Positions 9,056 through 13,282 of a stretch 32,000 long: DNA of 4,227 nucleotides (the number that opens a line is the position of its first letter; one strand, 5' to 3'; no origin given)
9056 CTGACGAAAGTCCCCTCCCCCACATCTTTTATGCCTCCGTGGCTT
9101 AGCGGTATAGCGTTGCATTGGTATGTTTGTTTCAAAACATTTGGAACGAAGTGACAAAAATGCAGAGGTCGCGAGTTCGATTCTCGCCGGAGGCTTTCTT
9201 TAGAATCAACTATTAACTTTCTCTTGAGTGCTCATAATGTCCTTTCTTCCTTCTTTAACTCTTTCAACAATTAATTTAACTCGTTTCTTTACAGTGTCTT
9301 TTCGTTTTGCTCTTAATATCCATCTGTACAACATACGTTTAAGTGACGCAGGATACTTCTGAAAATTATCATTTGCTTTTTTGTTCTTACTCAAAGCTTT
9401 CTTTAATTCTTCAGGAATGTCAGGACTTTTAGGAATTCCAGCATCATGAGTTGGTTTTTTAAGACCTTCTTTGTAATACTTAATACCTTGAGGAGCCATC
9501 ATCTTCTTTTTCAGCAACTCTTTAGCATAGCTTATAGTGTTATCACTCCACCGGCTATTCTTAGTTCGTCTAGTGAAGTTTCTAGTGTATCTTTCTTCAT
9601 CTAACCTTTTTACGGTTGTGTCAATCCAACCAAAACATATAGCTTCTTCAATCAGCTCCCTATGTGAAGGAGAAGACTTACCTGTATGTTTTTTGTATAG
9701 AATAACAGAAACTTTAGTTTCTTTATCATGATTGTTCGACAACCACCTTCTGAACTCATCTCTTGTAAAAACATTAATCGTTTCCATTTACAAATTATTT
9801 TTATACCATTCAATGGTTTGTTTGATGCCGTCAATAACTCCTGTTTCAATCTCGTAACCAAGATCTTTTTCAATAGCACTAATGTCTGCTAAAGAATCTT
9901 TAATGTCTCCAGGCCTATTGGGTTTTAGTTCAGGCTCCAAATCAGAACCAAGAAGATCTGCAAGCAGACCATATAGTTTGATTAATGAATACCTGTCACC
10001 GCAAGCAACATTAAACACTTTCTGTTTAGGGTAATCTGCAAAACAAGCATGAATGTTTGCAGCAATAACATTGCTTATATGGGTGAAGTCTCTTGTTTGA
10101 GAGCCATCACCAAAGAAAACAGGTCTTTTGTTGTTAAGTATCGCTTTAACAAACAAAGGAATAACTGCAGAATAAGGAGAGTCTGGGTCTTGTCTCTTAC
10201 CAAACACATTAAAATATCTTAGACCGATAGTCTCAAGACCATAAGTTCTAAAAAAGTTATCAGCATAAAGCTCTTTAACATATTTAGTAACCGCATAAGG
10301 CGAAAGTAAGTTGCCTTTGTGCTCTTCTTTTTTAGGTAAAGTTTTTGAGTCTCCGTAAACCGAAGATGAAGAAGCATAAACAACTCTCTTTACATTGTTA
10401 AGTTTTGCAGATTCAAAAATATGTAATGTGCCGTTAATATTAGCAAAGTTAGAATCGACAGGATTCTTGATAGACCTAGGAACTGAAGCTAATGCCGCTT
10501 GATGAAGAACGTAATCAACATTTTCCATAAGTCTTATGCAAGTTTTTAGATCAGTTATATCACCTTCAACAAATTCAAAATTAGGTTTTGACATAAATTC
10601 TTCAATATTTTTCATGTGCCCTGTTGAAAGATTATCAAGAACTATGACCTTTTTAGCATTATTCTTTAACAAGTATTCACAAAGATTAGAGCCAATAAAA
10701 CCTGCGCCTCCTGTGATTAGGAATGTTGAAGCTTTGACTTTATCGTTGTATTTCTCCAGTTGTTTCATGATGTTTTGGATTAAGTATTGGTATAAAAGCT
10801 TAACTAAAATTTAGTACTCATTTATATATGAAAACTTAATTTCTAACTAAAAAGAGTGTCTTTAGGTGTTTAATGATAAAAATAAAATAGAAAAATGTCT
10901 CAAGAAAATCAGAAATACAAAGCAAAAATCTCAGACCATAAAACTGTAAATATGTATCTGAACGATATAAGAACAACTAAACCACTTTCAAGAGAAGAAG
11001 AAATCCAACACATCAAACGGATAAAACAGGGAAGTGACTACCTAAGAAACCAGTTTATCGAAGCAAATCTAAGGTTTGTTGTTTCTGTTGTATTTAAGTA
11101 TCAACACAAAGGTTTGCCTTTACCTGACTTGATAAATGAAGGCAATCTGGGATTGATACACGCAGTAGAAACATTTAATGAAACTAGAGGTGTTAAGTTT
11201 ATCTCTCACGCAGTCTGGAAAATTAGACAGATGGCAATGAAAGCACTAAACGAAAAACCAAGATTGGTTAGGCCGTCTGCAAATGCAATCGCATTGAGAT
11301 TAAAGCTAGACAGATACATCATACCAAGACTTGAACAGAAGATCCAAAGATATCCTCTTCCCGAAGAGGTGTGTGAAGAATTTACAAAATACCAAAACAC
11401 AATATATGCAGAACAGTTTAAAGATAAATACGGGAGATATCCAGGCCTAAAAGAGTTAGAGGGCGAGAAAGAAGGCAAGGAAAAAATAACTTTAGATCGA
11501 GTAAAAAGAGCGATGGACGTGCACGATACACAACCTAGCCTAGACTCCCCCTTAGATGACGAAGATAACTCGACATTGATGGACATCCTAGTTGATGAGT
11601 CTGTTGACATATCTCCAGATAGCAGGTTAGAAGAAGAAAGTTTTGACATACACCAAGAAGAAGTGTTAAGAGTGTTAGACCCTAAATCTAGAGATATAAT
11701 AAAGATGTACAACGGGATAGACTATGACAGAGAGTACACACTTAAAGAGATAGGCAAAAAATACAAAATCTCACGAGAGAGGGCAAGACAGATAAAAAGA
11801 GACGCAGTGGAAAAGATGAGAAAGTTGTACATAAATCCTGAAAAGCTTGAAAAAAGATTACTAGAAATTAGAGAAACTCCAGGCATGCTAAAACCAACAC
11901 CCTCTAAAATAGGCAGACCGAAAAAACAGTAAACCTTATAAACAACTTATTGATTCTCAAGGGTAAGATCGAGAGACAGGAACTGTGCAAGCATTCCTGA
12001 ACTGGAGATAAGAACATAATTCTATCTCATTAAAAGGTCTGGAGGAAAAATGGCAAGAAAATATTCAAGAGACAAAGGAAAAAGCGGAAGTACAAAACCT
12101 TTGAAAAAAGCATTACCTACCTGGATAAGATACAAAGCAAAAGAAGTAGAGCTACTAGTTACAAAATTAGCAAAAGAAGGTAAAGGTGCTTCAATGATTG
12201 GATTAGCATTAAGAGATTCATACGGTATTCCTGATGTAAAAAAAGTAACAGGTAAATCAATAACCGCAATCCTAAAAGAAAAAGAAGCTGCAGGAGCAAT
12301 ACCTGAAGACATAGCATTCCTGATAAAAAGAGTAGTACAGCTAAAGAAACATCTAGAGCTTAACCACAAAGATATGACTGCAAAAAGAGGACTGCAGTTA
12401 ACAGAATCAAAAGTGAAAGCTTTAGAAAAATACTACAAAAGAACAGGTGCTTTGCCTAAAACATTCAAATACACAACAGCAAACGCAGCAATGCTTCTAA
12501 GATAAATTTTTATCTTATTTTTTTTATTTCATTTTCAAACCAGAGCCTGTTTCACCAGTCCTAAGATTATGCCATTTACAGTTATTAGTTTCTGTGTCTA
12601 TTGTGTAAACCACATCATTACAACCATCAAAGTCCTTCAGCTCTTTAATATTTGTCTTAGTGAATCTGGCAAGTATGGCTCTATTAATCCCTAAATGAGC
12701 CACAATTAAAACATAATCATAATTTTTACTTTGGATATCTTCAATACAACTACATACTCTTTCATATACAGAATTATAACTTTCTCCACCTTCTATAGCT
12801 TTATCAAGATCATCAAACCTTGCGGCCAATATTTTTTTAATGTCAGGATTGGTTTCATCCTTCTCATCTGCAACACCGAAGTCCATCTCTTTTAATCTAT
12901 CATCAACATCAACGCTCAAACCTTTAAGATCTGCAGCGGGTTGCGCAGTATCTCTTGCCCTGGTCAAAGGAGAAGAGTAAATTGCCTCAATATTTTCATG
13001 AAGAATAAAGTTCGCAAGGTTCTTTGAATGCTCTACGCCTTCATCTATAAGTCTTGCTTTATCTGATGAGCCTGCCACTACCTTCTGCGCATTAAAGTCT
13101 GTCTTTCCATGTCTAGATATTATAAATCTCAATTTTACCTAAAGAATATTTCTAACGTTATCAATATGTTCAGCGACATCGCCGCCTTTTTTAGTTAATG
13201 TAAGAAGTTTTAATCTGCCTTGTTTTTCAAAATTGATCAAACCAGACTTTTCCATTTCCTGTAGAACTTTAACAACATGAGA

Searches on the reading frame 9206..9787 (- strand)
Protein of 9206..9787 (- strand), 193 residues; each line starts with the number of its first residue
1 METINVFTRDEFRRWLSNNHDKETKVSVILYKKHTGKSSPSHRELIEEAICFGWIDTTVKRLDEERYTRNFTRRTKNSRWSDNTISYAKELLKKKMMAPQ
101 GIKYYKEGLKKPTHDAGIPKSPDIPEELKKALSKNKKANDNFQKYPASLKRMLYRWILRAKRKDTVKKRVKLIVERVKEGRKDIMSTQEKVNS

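Call 15: search_protein_families(library=pfam, proteins=[window:9206-9787:-], max_evalue=0.001)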
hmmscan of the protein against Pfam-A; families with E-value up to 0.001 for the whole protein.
window:9206-9787:- (193 aa): 1 family
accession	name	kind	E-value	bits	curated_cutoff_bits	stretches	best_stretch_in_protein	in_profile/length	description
PF13376.11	OmdA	-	1.3e-12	47.9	25.6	1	123-180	3-60/60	Bacteriocin-protection, YdeI or OmpD-Associated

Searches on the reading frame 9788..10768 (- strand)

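Call 16: search_protein_families(library=pfam, proteins=[window:9788-10768:-], max_evalue=0.001)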
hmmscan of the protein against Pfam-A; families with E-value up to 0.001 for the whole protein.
window:9788-10768:- (326 aa): 10 families
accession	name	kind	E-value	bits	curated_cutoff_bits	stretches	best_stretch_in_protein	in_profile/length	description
PF01370.27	Epimerase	-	3.6e-59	200.5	20.9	1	17-255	2-240/240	NAD dependent epimerase/dehydratase family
PF16363.11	GDP_Man_Dehyd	-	4.6e-55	187.8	27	1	17-318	1-332/332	GDP-mannose 4,6 dehydratase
PF01073.25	3Beta_HSD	-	7.2e-24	84.7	22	1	17-242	1-229/280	3-beta hydroxysteroid dehydrogenase/isomerase family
PF02719.21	Polysacc_synt_2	-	3.4e-22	79.4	20.2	1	17-276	2-250/293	Polysaccharide biosynthesis protein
PF07993.18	NAD_binding_4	-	1.3e-11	44.6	20.1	1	18-199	1-218/258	Male sterility protein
PF13460.12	NAD_binding_10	-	1e-09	38.9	27.2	1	20-178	1-136/184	NAD(P)H-binding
PF04321.23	RmlD_sub_bind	-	1.9e-06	27.6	27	1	16-168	3-135/287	RmlD substrate binding domain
PF00106.31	adh_short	-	1.8e-05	24.8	26.6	1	16-84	3-71/195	short chain dehydrogenase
PF05368.20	NmrA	-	7.2e-05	23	27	1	14-170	3-140/298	NmrA-like family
PF08659.16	KR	-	8.1e-05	23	22.6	1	15-85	2-76/180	KR domain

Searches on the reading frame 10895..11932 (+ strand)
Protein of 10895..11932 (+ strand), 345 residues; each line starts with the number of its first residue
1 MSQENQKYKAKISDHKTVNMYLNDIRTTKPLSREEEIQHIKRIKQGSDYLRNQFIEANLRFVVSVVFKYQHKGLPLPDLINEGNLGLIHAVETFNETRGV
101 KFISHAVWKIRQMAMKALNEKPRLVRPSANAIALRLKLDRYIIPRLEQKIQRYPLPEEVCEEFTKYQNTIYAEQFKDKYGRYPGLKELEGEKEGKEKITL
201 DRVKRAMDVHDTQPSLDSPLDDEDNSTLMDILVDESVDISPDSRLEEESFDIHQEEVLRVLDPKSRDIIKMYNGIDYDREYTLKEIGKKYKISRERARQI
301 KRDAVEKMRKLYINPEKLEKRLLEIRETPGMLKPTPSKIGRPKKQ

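Call 16: search_protein_families(library=pfam, proteins=[window:10895-11932:+], max_evalue=0.001)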
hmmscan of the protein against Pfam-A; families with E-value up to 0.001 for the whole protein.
window:10895-11932:+ (345 aa): 4 families
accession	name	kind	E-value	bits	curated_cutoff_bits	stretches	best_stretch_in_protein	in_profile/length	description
PF04545.22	Sigma70_r4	-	4.4e-15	55.4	24.1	1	257-310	1-50/50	Sigma-70, region 4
PF04542.20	Sigma70_r2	-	5.6e-12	45.7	24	1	54-118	1-65/71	Sigma-70 region 2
PF00140.25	Sigma70_r1_2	-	1.4e-06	28.6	22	1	18-46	3-31/34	Sigma-70 factor, region 1.2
PF04539.22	Sigma70_r3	-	0.00036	21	25.3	0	198-237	32-71/78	Sigma-70 region 3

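Call 88: search_protein_families(library=ncbifam, proteins=[window:10895-11932:+], max_evalue=0.001)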
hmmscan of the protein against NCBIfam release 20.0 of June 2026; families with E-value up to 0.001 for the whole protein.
window:10895-11932:+ (345 aa): 46 families (the best 25 are shown)
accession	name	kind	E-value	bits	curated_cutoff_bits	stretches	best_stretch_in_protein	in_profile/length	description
TIGR02394.1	rpoS_proteo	equivalog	8.7e-50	169.8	378.7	2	7-166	4-162/285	RNA polymerase sigma factor RpoS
NF004207.0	PRK05657.1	equivalog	8.3e-48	163.4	394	2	7-165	47-204/329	RNA polymerase sigma factor RpoS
TIGR02997.1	Sig70-cyanoRpoD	subfamily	9.3e-47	159.7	384.5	2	42-163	68-187/298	RNA polymerase sigma factor, RpoD/SigA family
NF006666.0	PRK09210.1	equivalog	2.2e-46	158.9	572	2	11-164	94-246/370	RNA polymerase sigma factor RpoD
NF004208.0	PRK05658.1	equivalog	6.8e-44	150.9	555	2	52-163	395-505/631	RNA polymerase sigma factor RpoD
TIGR02393.1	RpoD_Cterm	equivalog_domain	9.3e-44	149.8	354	1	51-310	2-226/238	RNA polymerase sigma factor RpoD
NF041931.2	MzaA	equivalog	7.1e-42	144.1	800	2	28-126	458-552/726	MZA anti-phage system associated sigma-70 family RNA polymerase sigma factor MzaA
NF005920.0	PRK07921.1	subfamily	3.5e-41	141.3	464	2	25-163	67-203/328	RNA polymerase sigma factor SigB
NF005785.0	PRK07598.1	equivalog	1e-36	126.7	554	2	39-160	165-285/415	RNA polymerase sigma factor SigC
NF005643.0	PRK07406.1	equivalog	1.4e-35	123.1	500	2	38-162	150-272/397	RNA polymerase sigma factor RpoD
NF005642.0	PRK07405.1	subfamily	2e-35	122.5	524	2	38-162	71-194/318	RNA polymerase sigma factor SigD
NF004566.0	PRK05901.2-4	equivalog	5.2e-35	121.5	531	1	17-309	156-431/448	RNA polymerase sigma factor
NF004561.0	PRK05901.1-3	equivalog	5.5e-35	121.5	582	2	38-183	288-429/537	RNA polymerase sigma factor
NF005143.0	PRK06596.1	subfamily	1.9e-34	119.4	241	2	7-112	5-111/285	RNA polymerase factor sigma-32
NF004564.0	PRK05901.2-2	equivalog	3.2e-34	118.4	617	2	8-164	205-362/500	RNA polymerase sigma factor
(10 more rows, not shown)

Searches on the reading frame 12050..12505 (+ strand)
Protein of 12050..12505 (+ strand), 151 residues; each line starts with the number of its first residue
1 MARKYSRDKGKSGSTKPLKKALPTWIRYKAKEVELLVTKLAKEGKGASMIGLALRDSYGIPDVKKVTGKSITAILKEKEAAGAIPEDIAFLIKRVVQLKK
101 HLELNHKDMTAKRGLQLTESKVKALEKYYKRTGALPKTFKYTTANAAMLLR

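Call 16: search_protein_families(library=pfam, proteins=[window:12050-12505:+], max_evalue=0.001)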
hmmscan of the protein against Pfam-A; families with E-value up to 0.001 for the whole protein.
window:12050-12505:+ (151 aa): 2 families
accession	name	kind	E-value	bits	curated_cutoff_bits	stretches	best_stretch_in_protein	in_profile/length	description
PF08069.17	Ribosomal_S13_N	-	4.5e-22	78.3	25.4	1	1-60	1-60/60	Ribosomal S13/S15 N-terminal domain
PF00312.27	Ribosomal_S15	-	2.7e-16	59.9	31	1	78-146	12-78/81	Ribosomal protein S15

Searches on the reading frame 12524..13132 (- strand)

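Call 16: search_protein_families(library=pfam, proteins=[window:12524-13132:-], max_evalue=0.001)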
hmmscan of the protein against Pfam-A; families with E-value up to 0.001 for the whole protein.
window:12524-13132:- (202 aa): 1 family
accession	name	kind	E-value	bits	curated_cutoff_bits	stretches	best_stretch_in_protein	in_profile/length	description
PF00300.27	His_Phos_1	-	2.8e-39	135.2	21.7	1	4-188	2-189/194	Histidine phosphatase superfamily (branch 1)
